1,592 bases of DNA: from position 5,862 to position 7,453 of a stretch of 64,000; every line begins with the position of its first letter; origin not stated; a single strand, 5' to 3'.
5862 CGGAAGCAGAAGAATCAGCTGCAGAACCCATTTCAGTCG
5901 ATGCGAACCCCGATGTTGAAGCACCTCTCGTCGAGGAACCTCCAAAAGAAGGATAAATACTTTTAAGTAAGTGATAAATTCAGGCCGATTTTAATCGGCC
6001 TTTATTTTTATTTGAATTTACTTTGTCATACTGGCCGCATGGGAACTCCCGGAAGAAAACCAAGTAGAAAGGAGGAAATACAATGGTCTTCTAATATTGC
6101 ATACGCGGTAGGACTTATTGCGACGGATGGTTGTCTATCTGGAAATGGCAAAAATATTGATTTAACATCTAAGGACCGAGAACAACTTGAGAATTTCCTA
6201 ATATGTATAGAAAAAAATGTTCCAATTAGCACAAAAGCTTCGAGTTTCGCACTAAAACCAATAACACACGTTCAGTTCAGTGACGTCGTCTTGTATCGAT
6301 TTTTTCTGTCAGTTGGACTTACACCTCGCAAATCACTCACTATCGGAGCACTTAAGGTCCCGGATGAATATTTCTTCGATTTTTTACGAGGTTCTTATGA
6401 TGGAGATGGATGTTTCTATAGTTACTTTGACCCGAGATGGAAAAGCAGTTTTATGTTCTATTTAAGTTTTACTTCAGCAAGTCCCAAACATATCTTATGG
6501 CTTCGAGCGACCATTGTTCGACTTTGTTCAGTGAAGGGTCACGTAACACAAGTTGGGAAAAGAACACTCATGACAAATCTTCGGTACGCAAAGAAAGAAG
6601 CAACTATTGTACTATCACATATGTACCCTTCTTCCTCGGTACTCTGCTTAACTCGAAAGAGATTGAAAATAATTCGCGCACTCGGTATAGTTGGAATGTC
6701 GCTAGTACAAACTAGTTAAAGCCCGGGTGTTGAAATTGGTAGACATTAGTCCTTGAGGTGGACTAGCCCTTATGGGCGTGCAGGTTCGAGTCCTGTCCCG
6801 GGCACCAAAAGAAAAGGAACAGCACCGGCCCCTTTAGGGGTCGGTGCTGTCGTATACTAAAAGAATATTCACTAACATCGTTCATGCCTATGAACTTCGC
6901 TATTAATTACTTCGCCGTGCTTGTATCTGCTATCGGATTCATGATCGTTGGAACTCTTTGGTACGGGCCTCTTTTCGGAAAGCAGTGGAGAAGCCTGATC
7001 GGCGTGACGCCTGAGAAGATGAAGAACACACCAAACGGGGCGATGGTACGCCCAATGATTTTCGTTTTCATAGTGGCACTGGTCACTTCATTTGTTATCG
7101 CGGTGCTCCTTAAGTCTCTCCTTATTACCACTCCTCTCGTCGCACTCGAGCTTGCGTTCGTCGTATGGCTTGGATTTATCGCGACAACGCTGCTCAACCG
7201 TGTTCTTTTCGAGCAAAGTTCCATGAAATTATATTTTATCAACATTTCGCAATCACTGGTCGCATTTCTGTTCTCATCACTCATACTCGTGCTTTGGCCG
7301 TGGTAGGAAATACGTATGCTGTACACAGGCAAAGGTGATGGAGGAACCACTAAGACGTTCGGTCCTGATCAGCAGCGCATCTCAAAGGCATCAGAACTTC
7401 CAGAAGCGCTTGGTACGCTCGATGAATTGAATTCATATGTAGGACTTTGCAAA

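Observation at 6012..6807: Free-standing double-motif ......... endonuclease abutting tRNA-Leu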

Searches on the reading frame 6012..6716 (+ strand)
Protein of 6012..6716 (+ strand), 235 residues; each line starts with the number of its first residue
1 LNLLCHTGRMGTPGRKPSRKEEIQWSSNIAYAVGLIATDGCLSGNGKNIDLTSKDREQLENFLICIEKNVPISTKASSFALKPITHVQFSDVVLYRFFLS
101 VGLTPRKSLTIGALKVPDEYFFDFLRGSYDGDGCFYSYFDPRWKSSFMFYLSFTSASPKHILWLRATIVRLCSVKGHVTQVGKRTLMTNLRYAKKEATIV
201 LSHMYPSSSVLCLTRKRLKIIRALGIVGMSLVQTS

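Call 4: search_protein_families(library=pfam, proteins=[window:6012-6716:+], max_evalue=1)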
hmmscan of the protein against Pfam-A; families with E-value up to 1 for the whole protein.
window:6012-6716:+ (235 aa): 1 family
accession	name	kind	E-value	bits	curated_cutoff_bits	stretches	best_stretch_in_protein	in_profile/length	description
PF14528.11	LAGLIDADG_3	-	1.9e-06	28.5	22.5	1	32-62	7-39/82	LAGLIDADG-like domain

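Call 5: search_protein_families(library=ncbifam, proteins=[window:6012-6716:+], max_evalue=1)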
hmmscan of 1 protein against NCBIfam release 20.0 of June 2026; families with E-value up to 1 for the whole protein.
window:6012-6716:+ (235 aa): 1 family
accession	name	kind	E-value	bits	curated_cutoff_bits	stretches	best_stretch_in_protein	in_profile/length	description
NF009587.0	PRK13027.1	subfamily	0.0049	15.7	570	0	27-64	85-122/442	C4-dicarboxylate transporter DctA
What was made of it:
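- Tried and rejected: NCBIfam gave no meaningful hit (call 5).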

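Call 8: find_homologous_proteins(query=window:6012-6716:+)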
Query window:6012-6716:+ (235 aa): 3081 proteins with E <= 0.001 among 3440 candidates; the best 120 are listed.
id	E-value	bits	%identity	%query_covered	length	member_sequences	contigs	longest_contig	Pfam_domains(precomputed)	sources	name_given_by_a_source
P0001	1.9e-147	507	100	96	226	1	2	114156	PF14528.12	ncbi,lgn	-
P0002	3.2e-90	320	66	95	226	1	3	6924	PF14528.12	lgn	-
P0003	3.4e-90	320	64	94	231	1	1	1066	PF14528.12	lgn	-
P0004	5.5e-90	319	66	96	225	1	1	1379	PF14528.12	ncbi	-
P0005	1.8e-89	317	65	94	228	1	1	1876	PF14528.12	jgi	jgi:hypothetical protein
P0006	9.9e-88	311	64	96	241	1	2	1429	-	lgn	-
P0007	1.4e-86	308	63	94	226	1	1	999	PF14528.12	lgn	-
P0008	9.5e-86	305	59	94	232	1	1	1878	PF14528.12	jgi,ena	-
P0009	1.1e-85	305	61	95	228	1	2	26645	-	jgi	jgi:hypothetical protein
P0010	3.4e-85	303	63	94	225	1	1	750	PF14528.12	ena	-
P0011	5.3e-85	303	60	93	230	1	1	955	-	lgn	-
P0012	2.1e-84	301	59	94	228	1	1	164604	PF14528.12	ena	-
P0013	3.6e-84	300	65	91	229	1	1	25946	PF14528.12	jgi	jgi:hypothetical protein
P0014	4.2e-84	300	61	94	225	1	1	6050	-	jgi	jgi:hypothetical protein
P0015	6.6e-84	299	61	94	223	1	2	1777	-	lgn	-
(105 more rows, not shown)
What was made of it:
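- Checked: More than 3000 homologues rule out a chance ORF (call 8).
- The nearest homologue is 66% identical (call 8).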

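Call 9: search_solved_structures(query=window:6012-6716:+, max_evalue=10, show_alignments=3)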
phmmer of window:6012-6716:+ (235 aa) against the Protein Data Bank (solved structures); distinct sequences matched with E-value up to 10: 4.
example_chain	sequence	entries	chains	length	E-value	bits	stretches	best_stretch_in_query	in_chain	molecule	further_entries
2dch_X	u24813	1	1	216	0.0037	20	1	31-148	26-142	putative homing endonuclease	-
3mx9_A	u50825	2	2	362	0.05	16.3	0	119-157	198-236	Protein scV3V2(G19S) | scV3V2(G19S)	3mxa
2xe0_B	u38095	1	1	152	0.8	12.4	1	120-158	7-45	I-CREI V2V3 VARIANT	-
3mxb_B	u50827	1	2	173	1.4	11.6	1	118-158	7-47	V2(K7E-G19S)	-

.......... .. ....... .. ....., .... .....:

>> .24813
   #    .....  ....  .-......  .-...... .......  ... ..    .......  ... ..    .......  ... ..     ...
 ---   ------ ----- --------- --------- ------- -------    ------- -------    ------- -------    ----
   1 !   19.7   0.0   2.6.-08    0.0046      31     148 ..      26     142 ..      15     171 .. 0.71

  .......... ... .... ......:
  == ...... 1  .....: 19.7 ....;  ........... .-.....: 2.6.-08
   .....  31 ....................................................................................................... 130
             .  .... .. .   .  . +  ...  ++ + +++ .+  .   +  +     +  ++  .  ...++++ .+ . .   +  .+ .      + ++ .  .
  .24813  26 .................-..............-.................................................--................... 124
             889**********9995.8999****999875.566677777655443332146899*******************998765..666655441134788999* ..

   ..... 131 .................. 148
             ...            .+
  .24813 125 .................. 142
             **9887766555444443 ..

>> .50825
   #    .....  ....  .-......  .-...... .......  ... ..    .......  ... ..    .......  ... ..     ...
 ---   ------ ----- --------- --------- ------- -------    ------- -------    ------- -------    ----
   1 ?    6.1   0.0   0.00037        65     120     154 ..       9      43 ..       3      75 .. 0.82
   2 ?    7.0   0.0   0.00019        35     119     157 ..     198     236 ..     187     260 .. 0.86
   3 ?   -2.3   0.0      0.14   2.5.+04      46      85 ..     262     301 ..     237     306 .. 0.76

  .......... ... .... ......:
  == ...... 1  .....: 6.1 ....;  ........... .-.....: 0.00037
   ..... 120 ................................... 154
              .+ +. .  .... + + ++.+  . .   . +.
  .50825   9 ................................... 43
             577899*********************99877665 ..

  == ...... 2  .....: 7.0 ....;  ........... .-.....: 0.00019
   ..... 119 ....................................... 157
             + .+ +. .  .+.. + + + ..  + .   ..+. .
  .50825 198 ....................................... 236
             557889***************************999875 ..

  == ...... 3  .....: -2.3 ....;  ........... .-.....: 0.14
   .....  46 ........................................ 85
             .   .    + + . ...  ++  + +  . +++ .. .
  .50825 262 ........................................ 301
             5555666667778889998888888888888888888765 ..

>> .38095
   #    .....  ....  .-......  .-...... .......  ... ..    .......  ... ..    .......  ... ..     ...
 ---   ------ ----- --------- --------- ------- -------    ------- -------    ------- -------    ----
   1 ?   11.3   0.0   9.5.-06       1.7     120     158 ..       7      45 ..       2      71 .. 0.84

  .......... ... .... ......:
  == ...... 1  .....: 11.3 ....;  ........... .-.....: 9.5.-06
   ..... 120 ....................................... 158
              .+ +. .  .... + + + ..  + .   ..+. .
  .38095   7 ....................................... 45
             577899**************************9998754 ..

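Call 11: find_related_loci(query=A1, collection=genome_contigs, flank=4000)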
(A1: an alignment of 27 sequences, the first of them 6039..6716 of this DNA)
Query A1 (226 aa) in genome_contigs; peptide patterns used: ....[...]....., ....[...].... (x = any residue, [..] = any of these).
599 stretches matched a pattern (row limit reached: there are more); 537 encode a relative of the query (tblastn E <= 1e-3); the best 80 are kept; 80 distinct loci.
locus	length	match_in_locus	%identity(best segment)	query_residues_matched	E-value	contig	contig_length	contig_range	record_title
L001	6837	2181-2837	60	9-222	1e-86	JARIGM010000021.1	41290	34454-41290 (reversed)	MAG: Candidatus Kaiserbacteria bacterium isolate CullarsAll.DT.26 k141_27801, whole genome shotgun sequence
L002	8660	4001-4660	60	1-222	9e-86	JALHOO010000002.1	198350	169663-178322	MAG: Candidatus Paceibacterota bacterium isolate bin.152 c_000000000421, whole genome shotgun sequence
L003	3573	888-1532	59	5-222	1e-85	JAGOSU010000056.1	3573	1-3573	MAG: Candidatus Paceibacterota bacterium isolate Gw_Eff_bin_347 Gw_Eff_108223_length_3573_cov_6.608532, whole genome sho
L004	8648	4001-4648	58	5-222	2e-84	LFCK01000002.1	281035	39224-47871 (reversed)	MAG: Parcubacteria bacterium C7867-001 C7867_00020, whole genome shotgun sequence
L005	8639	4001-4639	60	1-215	7e-84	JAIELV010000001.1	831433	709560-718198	MAG: Patescibacteria group bacterium isolate co.spades.CONCOCT.1kb_121 c_000000000001, whole genome shotgun sequence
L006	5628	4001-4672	58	1-222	3e-83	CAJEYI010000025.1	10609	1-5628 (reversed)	uncultured bacterium isolate SB-2103-1078-G15 genome assembly, contig: sag_spades_SB-2103-1078-G15_0000025, whole genome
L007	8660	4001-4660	59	1-222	4e-83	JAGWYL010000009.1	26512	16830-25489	MAG: Patescibacteria group bacterium isolate REEB49 contig-150_2232, whole genome shotgun sequence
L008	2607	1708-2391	57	1-222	8e-84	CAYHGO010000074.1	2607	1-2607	MAG TPA_asm: uncultured Candidatus Saccharibacteria bacterium isolate ERP119705_co12_96 genome assembly, contig: NODE_63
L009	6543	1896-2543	59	6-222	1e-81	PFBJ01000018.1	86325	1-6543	MAG: Candidatus Kaiserbacteria bacterium CG10_big_fil_rev_8_21_14_0_10_49_17 CG10_8_21_14_0.10_scaffold_824_c, whole gen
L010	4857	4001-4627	58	7-216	1e-80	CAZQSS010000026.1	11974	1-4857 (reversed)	MAG TPA_asm: uncultured Gammaproteobacteria bacterium isolate binchicken_co248_149 genome assembly, contig: NODE_6956_le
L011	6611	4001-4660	57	1-222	1e-80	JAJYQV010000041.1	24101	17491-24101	MAG: bacterium isolate DS4.bin61 NODE_2192_length_24101_cov_4.942104, whole genome shotgun sequence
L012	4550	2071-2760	55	1-225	2e-80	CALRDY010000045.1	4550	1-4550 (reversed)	MAG: Candidatus Nomurabacteria bacterium isolate LH-02apr19-231 genome assembly, contig: LH-02apr19-C50998, whole genome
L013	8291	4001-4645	57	10-222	5e-80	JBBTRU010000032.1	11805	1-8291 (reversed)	MAG: Patescibacteria group bacterium isolate H51-bin156_1 H51_bin156_1_000000000032, whole genome shotgun sequence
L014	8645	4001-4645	57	1-217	1e-79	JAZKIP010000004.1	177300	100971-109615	MAG: Patescibacteria group bacterium isolate ADI_DC_SW_02_SPN_11032020-bin045 DCSW02SPN_B045_0_000000000004, whole genom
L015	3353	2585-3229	59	1-217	6e-80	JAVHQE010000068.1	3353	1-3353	MAG: Candidatus Paceibacterota bacterium isolate WB01no19_43_19 NODE_27151_length_3353_cov_12.333839, whole genome shotg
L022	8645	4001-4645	55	1-217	1e-77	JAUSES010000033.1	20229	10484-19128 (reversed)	MAG: bacterium isolate E14_maxbin.225_sub E14_k141_1245517, whole genome shotgun sequence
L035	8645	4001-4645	54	7-222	2e-75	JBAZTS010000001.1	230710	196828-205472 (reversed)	MAG: Candidatus Paceibacterota bacterium isolate SO_2017_GW1_209 NODE_420_length_230710_cov_6.382726_OW334_2017, whole g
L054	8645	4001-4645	54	1-217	2e-74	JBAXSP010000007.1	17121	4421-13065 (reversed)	MAG: bacterium isolate ELA612 MAG612_7, whole genome shotgun sequence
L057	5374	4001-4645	54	1-217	3e-74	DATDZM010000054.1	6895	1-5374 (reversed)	MAG TPA_asm: Candidatus Paceibacterota bacterium isolate SMAG_U8192 k141_1828086, whole genome shotgun sequence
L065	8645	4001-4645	54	1-217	4e-73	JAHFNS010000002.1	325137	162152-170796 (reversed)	MAG: Candidatus Nomurabacteria bacterium isolate nzgw486 NODE_8_length_325138_cov_15.051213, whole genome shotgun sequen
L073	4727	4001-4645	52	7-222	1e-72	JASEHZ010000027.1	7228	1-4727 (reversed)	MAG: Patescibacteria group bacterium isolate Yes70-36 NODE_4745_length_7228_cov_15.155583, whole genome shotgun sequence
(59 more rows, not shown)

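Call 27: predict_structure(alignment_id=A2)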
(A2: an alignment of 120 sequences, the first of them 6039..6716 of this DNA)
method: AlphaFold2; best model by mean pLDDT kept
length: 226 residues; sequences in the alignment: 120
mean_pLDDT: 94.1   pTM: 0.90
mean pLDDT of the five models: 94.1, 93.8, 93.7, 93.7, 92.1
residues with pLDDT >= 90: 196; 70-90: 19; 50-70: 10; < 50: 1
segments of 3 or more residues with pLDDT < 50: none
pLDDT, mean of each block of 10 residues (from residue 1): 63 94 98 95 97 97 94 95 96 94 98 99 97 88 97 98 98 94 98 97 98 96 77
secondary structure, 60 per line:
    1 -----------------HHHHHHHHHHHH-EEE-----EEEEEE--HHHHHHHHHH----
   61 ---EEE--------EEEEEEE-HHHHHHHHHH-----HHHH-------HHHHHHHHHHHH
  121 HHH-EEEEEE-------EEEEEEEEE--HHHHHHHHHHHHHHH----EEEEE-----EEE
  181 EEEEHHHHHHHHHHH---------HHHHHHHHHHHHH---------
elements in order: H18-29 E31-33 E39-44 H47-56 E64-66 E75-81 H83-92 H98-101 H109-123 E125-130 E138-146 H149-163 E168-172 E178-184 H185-195 H205-217
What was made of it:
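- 6111..6137 (+): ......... motif 1 (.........; catalytic Asp30). The motif forms helix 18-29 followed by a strand in the model (call 27).
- On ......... homing endonucleases, monomeric two-domain type: The AF2 model has helices 18-29 and 109-123, each followed by four strands (call 27).
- AlphaFold2 gives pLDDT 94 and pTM 0.90 (call 27). There is no extra HTH or RNA-binding domain (calls 4, 27).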

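Call 30: fold_search(model_id=the predicted structure, library=pdb)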
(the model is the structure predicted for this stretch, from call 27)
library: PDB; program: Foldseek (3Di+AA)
matches with E <= 10: 982; with E <= 0.001: 132
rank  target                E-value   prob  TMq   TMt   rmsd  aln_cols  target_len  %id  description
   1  2dch                  3.4e-10  1.00  0.67  0.73   4.3       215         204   19  Crystal structure of archaeal intron-encoded homing endonuclease I-Tsp061I (released 2006-07-06)
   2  7qsu                  7.0e-09  1.00  0.62  0.40   5.5       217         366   13  Crystal structure of homing endonuclease-associated TliVMA intein (C1A, d333-339) (released 2022-03-30)
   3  7qss                  1.4e-08  1.00  0.54  0.30   6.8       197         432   15  Crystal structure of homing endonuclease-associated TliVMA intein (C1A) (released 2022-03-30)
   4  1p8k_Z                2.1e-08  1.00  0.59  0.54   6.8       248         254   14  The structure and DNA recognition of a bifunctional homing endonuclease and group I intron splicing factor (released 2004-01-20)
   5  1mow_A                3.9e-08  1.00  0.54  0.50   5.6       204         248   17  E-DreI (released 2002-11-29)
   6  3eh8_A                3.9e-08  1.00  0.57  0.51   7.2       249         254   15  Crystal structure of Y2 I-AniI variant (F13Y/S111Y)/DNA complex with calcium (released 2009-01-13)
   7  1vde_A                8.4e-08  1.00  0.54  0.31   6.6       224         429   15  PI-SCEI, A HOMING ENDONUCLEASE WITH PROTEIN SPLICING ACTIVITY (released 1998-04-08)
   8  1mow_G                1.3e-07  1.00  0.49  0.48   6.1       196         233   19  E-DreI (released 2002-11-29)
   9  3uvf_A                1.3e-07  1.00  0.59  0.53   7.0       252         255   13  Expanding LAGALIDADG endonuclease scaffold diversity by rapidly surveying evolutionary sequence space (released 2012-02-29)
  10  2ab5_B                1.5e-07  1.00  0.57  0.51   7.3       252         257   12  bI3 LAGLIDADG Maturase (released 2005-08-30)
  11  3mx9_A                1.6e-07  1.00  0.57  0.45   8.5       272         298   13  Molecular basis of engineered meganuclease targeting of the endogenous human RAG1 locus (released 2010-10-06)
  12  2ab5_A                2.9e-07  1.00  0.60  0.53   6.8       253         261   13  bI3 LAGLIDADG Maturase (released 2005-08-30)
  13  1jva_B                2.9e-07  1.00  0.53  0.31   6.5       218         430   14  CRYSTAL STRUCTURE OF THE VMA1-DERIVED ENDONUCLEASE BEARING THE N AND C EXTEIN PROPEPTIDES (released 2002-08-29)
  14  3hyi                  3.1e-07  1.00  0.52  0.43  12.8       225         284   14  Crystal structure of full-length DUF199/WhiA from Thermatoga maritima (released 2009-09-01)
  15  1vde_B                3.9e-07  1.00  0.54  0.31   6.6       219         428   17  PI-SCEI, A HOMING ENDONUCLEASE WITH PROTEIN SPLICING ACTIVITY (released 1998-04-08)
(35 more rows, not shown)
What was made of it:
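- On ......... homing endonucleases, monomeric two-domain type: Foldseek matches monomeric enzymes (call 30).
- Closest known: Monomeric archaeal and organellar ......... homing endonucleases. Same: Two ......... motifs in one chain of about 200-250 aa. The fold matches (Foldseek E down to 3e-10, call 30).
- Closest known: WhiA and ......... maturases. Same: Same fold; WhiA appears among the Foldseek hits (call 30).
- Foldseek against PDB puts I-Tsp061I first (E=3.4e-10, TM 0.67/0.73), followed by inteins, I-AniI, I-DmoI and I-SceI (call 30).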

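Call 67: search_protein_families(library=phrogs, proteins=[window:6039-6716:+], max_evalue=0.01)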
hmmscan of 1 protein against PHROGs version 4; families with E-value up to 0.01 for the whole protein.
window:6039-6716:+ (226 aa): 2 families
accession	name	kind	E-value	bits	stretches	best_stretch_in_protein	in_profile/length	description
phrog_4645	-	DNA, RNA and nucleotide metabolism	4.3e-21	76.3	1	17-207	106-296/308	endonuclease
phrog_5046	-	DNA, RNA and nucleotide metabolism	0.0026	19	0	18-37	6-25/161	HNH endonuclease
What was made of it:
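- PHROG 4645 'endonuclease', E=4e-21 (call 67).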

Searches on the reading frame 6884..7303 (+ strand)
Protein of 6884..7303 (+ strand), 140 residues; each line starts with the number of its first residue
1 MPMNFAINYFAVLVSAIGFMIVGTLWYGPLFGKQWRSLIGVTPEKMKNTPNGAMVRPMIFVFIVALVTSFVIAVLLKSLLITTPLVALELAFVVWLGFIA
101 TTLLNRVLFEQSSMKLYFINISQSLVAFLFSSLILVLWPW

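Call 4: search_protein_families(library=pfam, proteins=[window:6884-7303:+], max_evalue=1)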
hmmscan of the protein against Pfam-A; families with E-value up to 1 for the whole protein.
window:6884-7303:+ (140 aa): 2 families
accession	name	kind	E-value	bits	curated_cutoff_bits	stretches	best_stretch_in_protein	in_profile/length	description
PF08570.15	DUF1761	-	1.3e-28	100.1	31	1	11-135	2-122/123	Protein of unknown function (DUF1761)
PF15420.11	Abhydrolase_9_N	-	0.14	12.6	27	1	11-111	53-155/208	Alpha/beta-hydrolase family N-terminus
